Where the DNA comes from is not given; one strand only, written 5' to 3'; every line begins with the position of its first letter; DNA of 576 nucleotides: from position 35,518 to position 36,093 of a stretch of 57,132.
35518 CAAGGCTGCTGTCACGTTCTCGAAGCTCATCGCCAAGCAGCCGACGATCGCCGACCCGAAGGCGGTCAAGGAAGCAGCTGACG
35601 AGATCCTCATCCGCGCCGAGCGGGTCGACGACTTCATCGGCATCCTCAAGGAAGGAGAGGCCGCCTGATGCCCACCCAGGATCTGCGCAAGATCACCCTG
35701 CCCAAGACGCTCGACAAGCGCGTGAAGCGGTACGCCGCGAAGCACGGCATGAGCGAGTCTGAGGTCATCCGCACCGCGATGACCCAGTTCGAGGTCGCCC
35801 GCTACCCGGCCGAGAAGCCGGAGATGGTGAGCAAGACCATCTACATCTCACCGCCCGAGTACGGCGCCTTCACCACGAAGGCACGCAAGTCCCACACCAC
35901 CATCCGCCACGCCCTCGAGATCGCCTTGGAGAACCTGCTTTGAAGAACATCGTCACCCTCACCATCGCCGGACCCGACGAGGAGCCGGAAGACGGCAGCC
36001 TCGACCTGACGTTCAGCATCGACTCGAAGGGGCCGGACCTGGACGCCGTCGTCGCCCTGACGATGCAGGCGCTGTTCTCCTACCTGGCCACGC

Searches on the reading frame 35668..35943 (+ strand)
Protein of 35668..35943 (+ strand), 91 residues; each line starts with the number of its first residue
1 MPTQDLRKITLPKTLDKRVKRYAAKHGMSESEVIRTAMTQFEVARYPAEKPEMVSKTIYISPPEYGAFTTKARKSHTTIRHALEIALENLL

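Call 70: search_protein_families(library=pfam, proteins=[window:35668-35943:+], max_evalue=0.01)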
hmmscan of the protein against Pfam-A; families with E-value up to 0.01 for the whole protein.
window:35668-35943:+ (91 aa): 2 families
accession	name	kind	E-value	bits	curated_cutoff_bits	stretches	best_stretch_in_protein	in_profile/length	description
PF01402.27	RHH_1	-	3.4e-05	24.1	20.5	1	9-37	4-32/39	Ribbon-helix-helix protein, copG family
PF19807.5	DUF6290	-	0.009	16.6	27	0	9-38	6-35/72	Family of unknown function (DUF6290)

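Call 91: search_solved_structures(query=window:35668-35943:+, max_evalue=1)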
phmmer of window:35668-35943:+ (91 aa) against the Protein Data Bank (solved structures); distinct sequences matched with E-value up to 1: 2.
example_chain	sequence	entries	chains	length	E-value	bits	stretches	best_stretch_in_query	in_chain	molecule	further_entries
5x3t_A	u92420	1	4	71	0.17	15.4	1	7-39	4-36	Antitoxin VapB26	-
3rpw_A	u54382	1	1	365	0.25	14.9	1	30-70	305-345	ABC transporter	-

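Call 96: predict_structure(protein=window:35668-35943:+)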
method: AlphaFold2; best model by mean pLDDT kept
length: 91 residues; sequences in the alignment: 1
mean_pLDDT: 65.0   pTM: 0.46
mean pLDDT of the five models: 65.0, 61.7, 58.5, 51.5, 51.0
residues with pLDDT >= 90: 1; 70-90: 37; 50-70: 34; < 50: 19
segments of 3 or more residues with pLDDT < 50: 1-5, 52-56, 73-76
pLDDT, mean of each block of 10 residues (from residue 1): 49 80 86 79 63 50 52 52 73 70
secondary structure, 60 per line:
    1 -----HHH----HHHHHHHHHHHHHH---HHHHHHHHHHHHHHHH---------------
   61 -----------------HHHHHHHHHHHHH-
elements in order: H13-26 H30-45 H78-90
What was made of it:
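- On Stoperator-like asymmetric operator: The AF2 model of 35668..35943 has low confidence (call 96).
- Tried and rejected: The single-sequence AF2 model is too poor to judge (pLDDT 65; call 96), and PDB sequence hits are insignificant (call 91).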

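Call 105: search_protein_families(library=padloc, proteins=[window:35668-35943:+], max_evalue=0.01)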
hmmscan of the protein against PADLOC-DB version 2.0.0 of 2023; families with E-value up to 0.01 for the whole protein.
window:35668-35943:+ (91 aa): 0 families
